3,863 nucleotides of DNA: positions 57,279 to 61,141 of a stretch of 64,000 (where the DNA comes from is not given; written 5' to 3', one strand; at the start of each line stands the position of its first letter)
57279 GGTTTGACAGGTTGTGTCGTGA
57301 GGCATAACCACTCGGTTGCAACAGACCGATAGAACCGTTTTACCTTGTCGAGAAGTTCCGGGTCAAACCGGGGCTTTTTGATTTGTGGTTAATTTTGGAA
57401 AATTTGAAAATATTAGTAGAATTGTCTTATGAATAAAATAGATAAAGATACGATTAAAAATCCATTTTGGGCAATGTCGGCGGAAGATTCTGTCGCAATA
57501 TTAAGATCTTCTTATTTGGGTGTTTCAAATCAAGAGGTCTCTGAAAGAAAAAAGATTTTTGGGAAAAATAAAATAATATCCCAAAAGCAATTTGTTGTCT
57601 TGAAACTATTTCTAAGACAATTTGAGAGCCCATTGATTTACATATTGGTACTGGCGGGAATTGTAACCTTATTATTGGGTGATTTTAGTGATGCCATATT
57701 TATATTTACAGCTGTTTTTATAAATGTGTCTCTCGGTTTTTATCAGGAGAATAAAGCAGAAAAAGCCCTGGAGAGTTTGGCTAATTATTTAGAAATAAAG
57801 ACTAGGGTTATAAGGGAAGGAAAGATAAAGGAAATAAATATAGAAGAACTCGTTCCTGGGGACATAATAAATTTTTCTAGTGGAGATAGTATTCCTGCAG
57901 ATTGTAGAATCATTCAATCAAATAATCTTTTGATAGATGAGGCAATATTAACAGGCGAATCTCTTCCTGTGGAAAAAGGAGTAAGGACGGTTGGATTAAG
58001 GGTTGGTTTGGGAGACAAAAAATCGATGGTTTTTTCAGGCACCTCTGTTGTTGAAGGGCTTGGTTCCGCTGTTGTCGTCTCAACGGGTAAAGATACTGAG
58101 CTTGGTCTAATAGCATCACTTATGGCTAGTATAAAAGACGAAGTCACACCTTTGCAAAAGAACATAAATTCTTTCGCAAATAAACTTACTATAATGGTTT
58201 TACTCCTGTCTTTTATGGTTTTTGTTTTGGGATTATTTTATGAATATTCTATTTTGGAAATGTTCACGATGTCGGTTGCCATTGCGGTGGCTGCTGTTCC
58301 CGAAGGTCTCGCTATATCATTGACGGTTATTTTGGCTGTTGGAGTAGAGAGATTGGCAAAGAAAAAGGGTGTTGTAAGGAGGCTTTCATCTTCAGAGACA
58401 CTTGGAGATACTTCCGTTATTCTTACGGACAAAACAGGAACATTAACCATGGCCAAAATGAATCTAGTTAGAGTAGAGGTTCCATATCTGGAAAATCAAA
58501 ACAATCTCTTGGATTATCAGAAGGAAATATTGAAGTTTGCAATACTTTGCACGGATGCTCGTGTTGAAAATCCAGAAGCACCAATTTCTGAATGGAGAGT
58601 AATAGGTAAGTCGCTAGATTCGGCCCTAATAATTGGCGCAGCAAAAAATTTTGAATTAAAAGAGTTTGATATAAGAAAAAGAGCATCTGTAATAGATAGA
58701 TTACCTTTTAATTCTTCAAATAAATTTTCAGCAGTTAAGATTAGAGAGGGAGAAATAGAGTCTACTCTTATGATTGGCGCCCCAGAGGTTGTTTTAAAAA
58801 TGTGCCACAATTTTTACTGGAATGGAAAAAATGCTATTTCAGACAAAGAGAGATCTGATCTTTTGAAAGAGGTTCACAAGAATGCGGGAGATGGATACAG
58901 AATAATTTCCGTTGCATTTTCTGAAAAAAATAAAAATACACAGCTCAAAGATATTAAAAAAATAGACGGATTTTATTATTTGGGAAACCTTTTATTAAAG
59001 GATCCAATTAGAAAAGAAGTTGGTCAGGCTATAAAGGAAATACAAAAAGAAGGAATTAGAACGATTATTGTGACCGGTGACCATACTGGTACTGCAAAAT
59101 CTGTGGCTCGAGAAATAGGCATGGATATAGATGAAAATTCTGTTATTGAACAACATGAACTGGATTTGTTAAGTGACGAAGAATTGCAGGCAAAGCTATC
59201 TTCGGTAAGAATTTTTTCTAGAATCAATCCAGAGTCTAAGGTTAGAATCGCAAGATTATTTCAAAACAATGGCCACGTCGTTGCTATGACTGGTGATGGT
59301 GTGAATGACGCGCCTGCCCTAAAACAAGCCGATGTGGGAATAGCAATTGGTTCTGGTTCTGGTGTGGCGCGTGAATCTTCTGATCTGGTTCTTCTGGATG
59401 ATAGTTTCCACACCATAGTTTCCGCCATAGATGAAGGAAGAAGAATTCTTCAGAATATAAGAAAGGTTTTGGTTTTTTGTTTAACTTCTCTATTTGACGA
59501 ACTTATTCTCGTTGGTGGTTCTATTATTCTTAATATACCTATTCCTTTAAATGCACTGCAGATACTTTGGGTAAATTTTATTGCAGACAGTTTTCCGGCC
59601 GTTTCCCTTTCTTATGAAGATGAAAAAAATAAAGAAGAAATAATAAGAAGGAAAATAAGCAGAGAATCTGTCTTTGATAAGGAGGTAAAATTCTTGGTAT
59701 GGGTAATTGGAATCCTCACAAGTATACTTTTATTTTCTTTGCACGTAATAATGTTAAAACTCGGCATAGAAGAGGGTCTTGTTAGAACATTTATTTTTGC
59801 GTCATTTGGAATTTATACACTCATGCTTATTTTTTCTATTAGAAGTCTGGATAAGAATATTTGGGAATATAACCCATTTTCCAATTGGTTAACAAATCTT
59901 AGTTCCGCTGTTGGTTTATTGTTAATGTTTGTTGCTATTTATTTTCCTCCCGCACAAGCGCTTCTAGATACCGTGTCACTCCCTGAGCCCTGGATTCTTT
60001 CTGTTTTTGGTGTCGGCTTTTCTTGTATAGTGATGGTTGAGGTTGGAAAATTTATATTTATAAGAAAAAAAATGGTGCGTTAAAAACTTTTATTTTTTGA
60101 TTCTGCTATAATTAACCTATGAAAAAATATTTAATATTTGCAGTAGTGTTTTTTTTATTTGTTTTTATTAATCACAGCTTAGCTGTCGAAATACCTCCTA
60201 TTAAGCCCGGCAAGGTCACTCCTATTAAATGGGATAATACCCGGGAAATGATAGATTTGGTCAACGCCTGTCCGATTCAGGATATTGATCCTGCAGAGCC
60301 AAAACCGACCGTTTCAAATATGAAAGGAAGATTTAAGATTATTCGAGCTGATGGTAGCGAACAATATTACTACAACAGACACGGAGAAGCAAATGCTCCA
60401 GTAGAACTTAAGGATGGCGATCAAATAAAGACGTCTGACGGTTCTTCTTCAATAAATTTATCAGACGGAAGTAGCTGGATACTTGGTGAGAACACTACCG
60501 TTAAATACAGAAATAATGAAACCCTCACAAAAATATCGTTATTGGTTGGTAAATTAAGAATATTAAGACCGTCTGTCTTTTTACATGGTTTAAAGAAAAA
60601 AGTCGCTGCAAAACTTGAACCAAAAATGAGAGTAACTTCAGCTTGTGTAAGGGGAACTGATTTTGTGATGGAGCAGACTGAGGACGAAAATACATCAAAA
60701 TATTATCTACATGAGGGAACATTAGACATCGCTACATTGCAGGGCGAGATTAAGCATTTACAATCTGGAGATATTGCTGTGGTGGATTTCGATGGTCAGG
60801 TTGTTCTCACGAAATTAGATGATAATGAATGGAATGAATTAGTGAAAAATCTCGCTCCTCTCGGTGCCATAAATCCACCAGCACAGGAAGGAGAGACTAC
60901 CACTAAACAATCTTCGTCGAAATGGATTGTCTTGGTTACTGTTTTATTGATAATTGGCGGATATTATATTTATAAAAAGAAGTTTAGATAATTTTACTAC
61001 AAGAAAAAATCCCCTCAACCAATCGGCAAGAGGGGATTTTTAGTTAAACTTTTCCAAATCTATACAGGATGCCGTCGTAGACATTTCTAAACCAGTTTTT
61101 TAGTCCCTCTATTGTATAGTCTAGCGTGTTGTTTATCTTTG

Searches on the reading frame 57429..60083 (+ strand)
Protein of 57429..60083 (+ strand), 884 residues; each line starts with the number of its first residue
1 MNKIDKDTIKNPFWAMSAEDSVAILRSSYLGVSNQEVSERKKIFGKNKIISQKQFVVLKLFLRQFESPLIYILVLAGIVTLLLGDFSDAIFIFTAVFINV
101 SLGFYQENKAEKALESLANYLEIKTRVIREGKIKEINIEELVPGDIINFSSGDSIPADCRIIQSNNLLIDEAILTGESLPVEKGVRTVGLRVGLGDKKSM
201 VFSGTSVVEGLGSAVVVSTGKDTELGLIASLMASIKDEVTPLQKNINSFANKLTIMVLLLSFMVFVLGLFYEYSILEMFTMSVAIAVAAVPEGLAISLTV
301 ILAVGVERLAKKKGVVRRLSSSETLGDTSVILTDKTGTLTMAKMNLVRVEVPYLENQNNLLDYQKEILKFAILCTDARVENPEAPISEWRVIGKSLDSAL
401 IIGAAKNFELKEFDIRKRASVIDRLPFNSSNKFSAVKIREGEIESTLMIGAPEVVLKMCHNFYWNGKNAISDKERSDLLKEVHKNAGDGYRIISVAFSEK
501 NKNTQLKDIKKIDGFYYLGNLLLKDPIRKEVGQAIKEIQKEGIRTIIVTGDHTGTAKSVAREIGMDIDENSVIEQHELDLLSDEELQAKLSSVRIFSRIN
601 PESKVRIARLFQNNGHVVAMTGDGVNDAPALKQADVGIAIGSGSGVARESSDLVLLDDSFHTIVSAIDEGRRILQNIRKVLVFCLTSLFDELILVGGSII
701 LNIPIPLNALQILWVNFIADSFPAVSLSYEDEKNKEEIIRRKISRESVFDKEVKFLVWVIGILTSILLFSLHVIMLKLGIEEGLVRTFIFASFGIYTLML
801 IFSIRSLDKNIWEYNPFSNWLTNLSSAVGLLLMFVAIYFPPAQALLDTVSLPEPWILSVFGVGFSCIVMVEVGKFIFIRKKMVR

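Call 7: search_protein_families(library=pfam, proteins=[window:57429-60083:+])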
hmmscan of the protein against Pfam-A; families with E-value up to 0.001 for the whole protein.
window:57429-60083:+ (884 aa): 6 families
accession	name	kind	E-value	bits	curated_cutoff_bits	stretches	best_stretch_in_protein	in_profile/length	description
PF00122.25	E1-E2_ATPase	-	1.7e-55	187.8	28.1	1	121-312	3-181/181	E1-E2 ATPase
PF00689.26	Cation_ATPase_C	-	4e-31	108.6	27.3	1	704-876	1-175/175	Cation transporting ATPase, C-terminus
PF00702.32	Hydrolase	-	1.4e-19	71.7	26.4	1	330-635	3-191/191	haloacid dehalogenase-like hydrolase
PF00690.31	Cation_ATPase_N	-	7.6e-14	51.6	20.4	1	13-79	1-68/69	Cation transporter/ATPase, N-terminus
PF13246.12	Cation_ATPase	-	1.1e-11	45.1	21.7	1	372-461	1-90/91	Cation transport ATPase (P-type)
PF08282.18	Hydrolase_3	-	1.4e-06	28.7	20.9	0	616-665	204-253/255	haloacid dehalogenase-like hydrolase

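Call 8: search_protein_families(library=ncbifam, proteins=[window:57429-60083:+])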
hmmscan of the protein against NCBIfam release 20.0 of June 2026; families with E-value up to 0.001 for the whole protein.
window:57429-60083:+ (884 aa): 25 families
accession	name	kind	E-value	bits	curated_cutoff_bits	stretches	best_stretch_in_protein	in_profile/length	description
TIGR01522.1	ATPase-IIA2_Ca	equivalog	1.8e-179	598.3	798.3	1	15-877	6-850/854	calcium-transporting P-type ATPase, PMR1-type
TIGR01116.1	ATPase-IIA1_Ca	equivalog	4.3e-138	461.7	703.4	1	62-875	2-796/799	calcium-translocating P-type ATPase, SERCA-type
TIGR01647.1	ATPase-IIIA_H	equivalog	6.4e-127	424.7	615.5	1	31-813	1-732/755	plasma-membrane proton-efflux P-type ATPase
TIGR01106.1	ATPase-IIC_X-K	subfamily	1.6e-113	380.5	946.1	2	90-574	108-616/997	Na,H/K antiporter P-type ATPase subunit alpha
TIGR01524.1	ATPase-IIIB_Mg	equivalog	2.4e-113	379.7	610.75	1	15-778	17-759/867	magnesium-translocating P-type ATPase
TIGR01517.1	ATPase-IIB_Ca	equivalog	1e-112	378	507.05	1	29-871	53-874/882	calcium-translocating P-type ATPase, PMCA-type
TIGR01523.1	ATPase-IID_K-Na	equivalog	3e-107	359.4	645.05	3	361-778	427-861/997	potassium/sodium efflux P-type ATPase, fungal-type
NF011702.0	PRK15122.1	subfamily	7.5e-99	331.9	975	1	17-778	35-798/907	magnesium-translocating P-type ATPase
TIGR01494.1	ATPase_P-type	subfamily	1.6e-88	297.3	62.3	3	91-360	1-243/478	HAD-IC family P-type ATPase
TIGR01525.1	ATPase-IB_hvy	subfamily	1.3e-78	265.3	346.25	3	73-363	5-284/560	heavy metal translocating P-type ATPase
TIGR01657.1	P-ATPase-V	hypoth_equivalog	4.4e-66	223.2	618.25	2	16-581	125-713/1055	ATP13A2 family polyamine export P-type ATPase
TIGR01512.1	ATPase-IB2_Cd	subfamily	1.2e-62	212.3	313.5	3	72-353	4-259/494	cadmium family heavy metal-translocating P-type ATPase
TIGR01511.1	ATPase-IB1_Cu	subfamily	2.2e-55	188.6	397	3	86-351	43-284/542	copper-translocating P-type ATPase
NF008262.1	PRK11033.1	equivalog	3.2e-47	161.4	1005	3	73-362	182-459/731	zinc/cadmium/mercury/lead-transporting ATPase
NF033775.1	P_type_ZntA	exception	7.6e-43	146.8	1240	2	73-363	187-465/732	Zn(II)/Cd(II)/Pb(II) translocating P-type ATPase ZntA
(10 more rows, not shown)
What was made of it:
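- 57429..60083 (+): P2A-type cation ATPase (884 aa), closest to Listeria LMCA1 and human SPCA1 Ca2+(/Mn2+) pumps. It is the gene downstream of copy 1. Pfam and NCBIfam (calls 7, 8): the best model is PMR1-type at 598 bits, below its equivalog cut-off of 798.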

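Call 9: find_related_loci(query=window:57429-60083:+, collection=genome_contigs, flank=3000)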
Query window:57429-60083:+ (884 aa) in genome_contigs; peptide patterns used: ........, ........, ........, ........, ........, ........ (x = any residue, [..] = any of these).
69 stretches matched a pattern; 2 encode a relative of the query (tblastn E <= 1e-3); 2 distinct loci.
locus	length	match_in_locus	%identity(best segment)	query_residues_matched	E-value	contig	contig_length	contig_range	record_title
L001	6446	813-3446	75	1-880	0e+0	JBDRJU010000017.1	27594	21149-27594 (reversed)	MAG: bacterium isolate MEGAHIT-group-1.670 k141_2755190, whole genome shotgun sequence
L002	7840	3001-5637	65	1-881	0e+0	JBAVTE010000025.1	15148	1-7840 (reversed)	MAG: Minisyncoccia bacterium isolate MFD03852_ilm_asm_bin17 k127_50466, whole genome shotgun sequence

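Call 10: find_homologous_proteins(query=window:57429-60083:+, max_evalue=1e-50)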
Query window:57429-60083:+ (884 aa): 7900 proteins with E <= 1e-50 among 8000 candidates; the best 120 are listed.
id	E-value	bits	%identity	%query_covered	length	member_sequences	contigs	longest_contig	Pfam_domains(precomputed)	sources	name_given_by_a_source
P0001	0.0e+0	1901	100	100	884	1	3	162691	PF00702.33,PF13246.13,PF00689.27,PF08282.19,PF00690.32,PF00122.26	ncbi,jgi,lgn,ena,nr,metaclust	ncbi:MAG: ATPase, P-type (Transporting), HAD superfamily, subfamily IC [Parcubacteria group bacteriu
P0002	0.0e+0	1503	77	100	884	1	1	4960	PF00702.33,PF13246.13,PF00689.27,PF00690.32,PF00122.26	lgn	-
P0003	0.0e+0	1466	77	100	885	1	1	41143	PF00702.33,PF13246.13,PF00689.27,PF00690.32,PF00122.26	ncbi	-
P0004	0.0e+0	1441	75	100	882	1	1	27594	PF00702.33,PF13246.13,PF00689.27,PF00690.32,PF00122.26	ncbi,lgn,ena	ncbi:MAG: HAD-IC family P-type ATPase [bacterium]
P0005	0.0e+0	1434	75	100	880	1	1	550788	PF00702.33,PF13246.13,PF00689.27,PF00690.32,PF00122.26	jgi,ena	-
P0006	0.0e+0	1396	72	100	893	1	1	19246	PF00702.33,PF13246.13,PF00689.27,PF00690.32,PF00122.26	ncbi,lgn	-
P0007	0.0e+0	1304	67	99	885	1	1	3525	PF00702.33,PF13246.13,PF00689.27,PF00690.32,PF00122.26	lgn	-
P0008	0.0e+0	1293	67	99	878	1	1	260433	PF00702.33,PF13246.13,PF00689.27,PF00690.32,PF00122.26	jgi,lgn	jgi:Ca2+-transporting ATPase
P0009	0.0e+0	1273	64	100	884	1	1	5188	PF00702.33,PF13246.13,PF00689.27,PF08282.19,PF00690.32,PF00122.26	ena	-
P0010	0.0e+0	1267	64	100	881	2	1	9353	PF00702.33,PF13246.13,PF00689.27,PF08282.19,PF00690.32,PF00122.26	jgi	-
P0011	0.0e+0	1267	66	99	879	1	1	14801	PF00702.33,PF13246.13,PF00689.27,PF00690.32,PF00122.26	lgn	-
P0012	0.0e+0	1263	66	99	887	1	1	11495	PF00702.33,PF13246.13,PF00689.27,PF08282.19,PF00690.32,PF00122.26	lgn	-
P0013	0.0e+0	1261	64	100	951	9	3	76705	PF00702.33,PF13246.13,PF00689.27,PF00690.32,PF00122.26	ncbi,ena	-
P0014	0.0e+0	1183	67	89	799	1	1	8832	PF00702.33,PF13246.13,PF00689.27,PF08282.19,PF00122.26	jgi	jgi:Ca2+-transporting ATPase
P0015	1.6e-287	974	53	99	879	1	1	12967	PF00702.33,PF13246.13,PF00689.27,PF08282.19,PF00690.32,PF00122.26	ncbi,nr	ncbi:MAG: HAD-IC family P-type ATPase [Parcubacteria group bacterium]|nr:HAD-IC family P-type ATPase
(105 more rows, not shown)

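Call 13: find_encoding_contigs(protein=P0003, flank=2500, max_places=3)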
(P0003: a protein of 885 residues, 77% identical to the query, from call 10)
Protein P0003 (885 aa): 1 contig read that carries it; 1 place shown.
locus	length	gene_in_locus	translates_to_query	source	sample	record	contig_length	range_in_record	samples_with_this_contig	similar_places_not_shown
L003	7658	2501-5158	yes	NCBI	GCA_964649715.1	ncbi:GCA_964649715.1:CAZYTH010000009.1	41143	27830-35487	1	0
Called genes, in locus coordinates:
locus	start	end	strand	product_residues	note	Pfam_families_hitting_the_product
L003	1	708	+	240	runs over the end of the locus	-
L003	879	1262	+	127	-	-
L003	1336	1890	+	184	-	PF04542:Sigma70_r2, PF08281:Sigma70_r4_2, PF04545:Sigma70_r4 (weak)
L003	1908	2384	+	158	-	-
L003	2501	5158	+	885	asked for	PF00690:Cation_ATPase_N, PF00122:E1-E2_ATPase, PF00702:Hydrolase, PF13246:Cation_ATPase, PF00689:Cation_ATPase_C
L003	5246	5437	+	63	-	PF17253:DUF5320 (weak)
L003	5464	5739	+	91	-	PF02001:DUF134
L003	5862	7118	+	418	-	PF03952:Enolase_N, PF00113:Enolase_C, PF07476:MAAL_C (faint)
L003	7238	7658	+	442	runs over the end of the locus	PF01464:SLT (faint), PF13406:SLT_2 (faint)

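Call 14: find_encoding_contigs(protein=P0002, flank=2500, max_places=3)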
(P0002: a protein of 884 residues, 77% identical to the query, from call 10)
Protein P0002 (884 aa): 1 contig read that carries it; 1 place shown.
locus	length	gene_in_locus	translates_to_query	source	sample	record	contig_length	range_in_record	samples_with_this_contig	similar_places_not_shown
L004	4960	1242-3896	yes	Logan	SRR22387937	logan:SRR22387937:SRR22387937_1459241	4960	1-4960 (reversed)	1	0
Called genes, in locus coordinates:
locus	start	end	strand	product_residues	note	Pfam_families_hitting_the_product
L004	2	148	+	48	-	?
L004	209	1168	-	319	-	PF01699:Na_Ca_ex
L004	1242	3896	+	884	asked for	PF00690:Cation_ATPase_N, PF00122:E1-E2_ATPase, PF00702:Hydrolase, PF13246:Cation_ATPase, PF00689:Cation_ATPase_C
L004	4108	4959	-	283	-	?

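Call 15: find_encoding_contigs(protein=P0005, flank=2500, max_places=3)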
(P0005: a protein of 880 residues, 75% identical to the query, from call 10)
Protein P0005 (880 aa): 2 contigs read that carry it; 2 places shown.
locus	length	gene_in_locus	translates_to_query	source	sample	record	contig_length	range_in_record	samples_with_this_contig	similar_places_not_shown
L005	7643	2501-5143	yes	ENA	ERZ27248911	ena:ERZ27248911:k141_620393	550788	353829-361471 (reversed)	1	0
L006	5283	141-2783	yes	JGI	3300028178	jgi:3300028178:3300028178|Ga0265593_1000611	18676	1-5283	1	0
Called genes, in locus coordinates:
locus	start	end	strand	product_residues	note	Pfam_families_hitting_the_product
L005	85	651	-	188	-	PF22769:DCD, PF00692:dUTPase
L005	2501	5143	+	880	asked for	PF00690:Cation_ATPase_N, PF00122:E1-E2_ATPase, PF00702:Hydrolase, PF13246:Cation_ATPase, PF00689:Cation_ATPase_C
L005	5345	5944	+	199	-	-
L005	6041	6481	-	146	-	-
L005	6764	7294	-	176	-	-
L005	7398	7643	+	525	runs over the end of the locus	PF12161:HsdM_N, PF02384:N6_Mtase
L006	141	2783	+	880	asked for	PF00690:Cation_ATPase_N, PF00122:E1-E2_ATPase, PF00702:Hydrolase, PF13246:Cation_ATPase, PF00689:Cation_ATPase_C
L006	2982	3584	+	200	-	-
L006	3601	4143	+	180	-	-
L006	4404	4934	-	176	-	-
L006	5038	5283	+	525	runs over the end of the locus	PF12161:HsdM_N, PF02384:N6_Mtase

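Call 44: find_encoding_contigs(protein=P0001, flank=7000, max_places=5)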
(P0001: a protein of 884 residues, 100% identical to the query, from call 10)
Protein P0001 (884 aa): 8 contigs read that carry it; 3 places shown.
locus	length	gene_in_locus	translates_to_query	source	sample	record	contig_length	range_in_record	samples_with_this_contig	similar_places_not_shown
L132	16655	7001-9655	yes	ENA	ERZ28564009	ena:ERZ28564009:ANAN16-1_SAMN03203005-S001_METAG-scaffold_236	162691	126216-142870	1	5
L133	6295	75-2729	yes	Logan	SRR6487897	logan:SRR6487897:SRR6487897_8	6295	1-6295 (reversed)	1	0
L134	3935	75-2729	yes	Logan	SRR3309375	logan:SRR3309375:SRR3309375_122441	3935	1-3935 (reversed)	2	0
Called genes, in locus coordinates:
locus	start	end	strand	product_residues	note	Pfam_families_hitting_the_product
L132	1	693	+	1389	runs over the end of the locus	PF00932:LTD, PF05048:NosD (weak), PF13229:Beta_helix, PF05048:NosD (weak), PF01471:PG_binding_1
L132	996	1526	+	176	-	PF01327:Pep_deformylase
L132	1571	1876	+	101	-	PF02001:DUF134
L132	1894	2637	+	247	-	PF02535:Zip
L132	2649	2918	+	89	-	PF00085:Thioredoxin, PF13098:Thioredoxin_2, PF14595:Thioredoxin_9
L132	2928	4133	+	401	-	-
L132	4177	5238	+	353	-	PF07907:YibE_F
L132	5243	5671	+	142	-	PF00581:Rhodanese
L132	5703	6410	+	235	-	PF09968:DUF2202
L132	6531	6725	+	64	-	-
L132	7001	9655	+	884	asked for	PF00690:Cation_ATPase_N, PF00122:E1-E2_ATPase, PF00702:Hydrolase, PF13246:Cation_ATPase, PF08282:Hydrolase_3 (faint), PF00689:Cation_ATPase_C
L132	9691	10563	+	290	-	PF04773:FecR (weak)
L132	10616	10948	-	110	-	-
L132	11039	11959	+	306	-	PF03741:TerC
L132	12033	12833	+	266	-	-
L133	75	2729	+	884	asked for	PF00690:Cation_ATPase_N, PF00122:E1-E2_ATPase, PF00702:Hydrolase, PF13246:Cation_ATPase, PF08282:Hydrolase_3 (faint), PF00689:Cation_ATPase_C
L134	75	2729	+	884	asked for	PF00690:Cation_ATPase_N, PF00122:E1-E2_ATPase, PF00702:Hydrolase, PF13246:Cation_ATPase, PF08282:Hydrolase_3 (faint), PF00689:Cation_ATPase_C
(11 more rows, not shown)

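Call 79: search_solved_structures(query=window:57429-60080:+, max_evalue=1e-50)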
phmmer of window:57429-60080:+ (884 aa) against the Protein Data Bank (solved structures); distinct sequences matched with E-value up to 1e-50: 70 (the best 60 are shown).
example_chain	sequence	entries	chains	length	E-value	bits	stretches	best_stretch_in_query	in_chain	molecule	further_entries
6zhf_A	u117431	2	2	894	1.4e-144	486.4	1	15-876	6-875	Calcium-transporting ATPase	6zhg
9euq_A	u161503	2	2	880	1.4e-144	486.3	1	16-876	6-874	Calcium-transporting ATPase lmo0841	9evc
6zhh_A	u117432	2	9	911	3e-142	478.7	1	15-876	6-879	Calcium-transporting ATPase | Calcium-transporting ATPase lmo0841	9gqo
8iww_A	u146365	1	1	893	1.5e-124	420.1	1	24-876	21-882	Calcium-transporting ATPase type 2C member 1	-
8iwp_A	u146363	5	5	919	1.7e-124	420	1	24-876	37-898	Calcium-transporting ATPase type 2C member 1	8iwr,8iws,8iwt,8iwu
7yag_A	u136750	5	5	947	1.9e-124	419.8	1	24-876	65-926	Calcium-transporting ATPase type 2C member 1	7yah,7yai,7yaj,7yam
7bt2_A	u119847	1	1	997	4.6e-103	349.1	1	30-349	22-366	Sarcoplasmic/endoplasmic reticulum calcium ATPase 2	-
7e7s_A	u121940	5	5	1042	5.3e-103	348.9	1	30-349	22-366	Sarcoplasmic/endoplasmic reticulum calcium ATPase 2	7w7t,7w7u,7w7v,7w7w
6jju_A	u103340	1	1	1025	5.5e-103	348.8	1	30-349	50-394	Sarcoplasmic/endoplasmic reticulum calcium ATPase 2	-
6ln5_A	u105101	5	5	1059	6.1e-103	348.7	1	30-349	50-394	Sarcoplasmic/endoplasmic reticulum calcium ATPase 2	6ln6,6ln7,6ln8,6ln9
5ztf_A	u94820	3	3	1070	6.4e-103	348.6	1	30-349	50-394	Sarcoplasmic/endoplasmic reticulum calcium ATPase 2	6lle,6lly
5mpm_A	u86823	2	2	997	7.5e-103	348.4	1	30-349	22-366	Sarcoplasmic/endoplasmic reticulum calcium ATPase 2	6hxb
8zyj_A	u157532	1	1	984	1.2e-100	341.1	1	91-569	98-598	Sodium/potassium-transporting ATPase subunit alpha-4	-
24rc_A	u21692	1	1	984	2e-100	340.3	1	92-575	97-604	Sodium/potassium-transporting ATPase subunit alpha-1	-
9wak_A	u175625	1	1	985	2e-100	340.3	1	92-575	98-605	Sodium/potassium-transporting ATPase subunit alpha-1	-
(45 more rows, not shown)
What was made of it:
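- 57429..60083 (+): PDB sequence search: 6zhf/9euq E = 1.4e-144, SPCA1 E = 1.5e-124 (call 79).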

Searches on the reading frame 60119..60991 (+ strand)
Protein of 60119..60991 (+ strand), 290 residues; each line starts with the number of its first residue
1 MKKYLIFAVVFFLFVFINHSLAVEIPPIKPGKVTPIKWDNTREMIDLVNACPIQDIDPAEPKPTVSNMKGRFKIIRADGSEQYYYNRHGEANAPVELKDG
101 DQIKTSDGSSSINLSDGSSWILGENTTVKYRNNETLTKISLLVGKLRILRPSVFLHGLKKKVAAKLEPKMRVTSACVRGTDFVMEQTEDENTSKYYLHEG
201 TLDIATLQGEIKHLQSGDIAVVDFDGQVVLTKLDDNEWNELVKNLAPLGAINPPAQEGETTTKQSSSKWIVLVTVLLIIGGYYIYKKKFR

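Call 7: search_protein_families(library=pfam, proteins=[window:60119-60991:+])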
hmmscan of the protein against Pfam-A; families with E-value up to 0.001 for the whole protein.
window:60119-60991:+ (290 aa): 1 family
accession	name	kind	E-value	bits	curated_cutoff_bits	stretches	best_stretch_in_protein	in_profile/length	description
PF04773.18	FecR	-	1.4e-06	29.1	24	1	101-191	1-87/97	FecR protein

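Call 8: search_protein_families(library=ncbifam, proteins=[window:60119-60991:+])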
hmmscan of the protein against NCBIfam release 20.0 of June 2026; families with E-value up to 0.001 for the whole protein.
window:60119-60991:+ (290 aa): 2 families
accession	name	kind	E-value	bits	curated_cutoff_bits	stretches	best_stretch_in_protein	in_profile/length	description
NF047849.1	Lsa33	exception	1.9e-07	30.6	420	1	68-247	35-208/310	surface adhesin Lsa33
NF033165.1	lipo_LipL45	exception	3.9e-05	22.8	350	1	90-207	60-176/391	lipoprotein LipL45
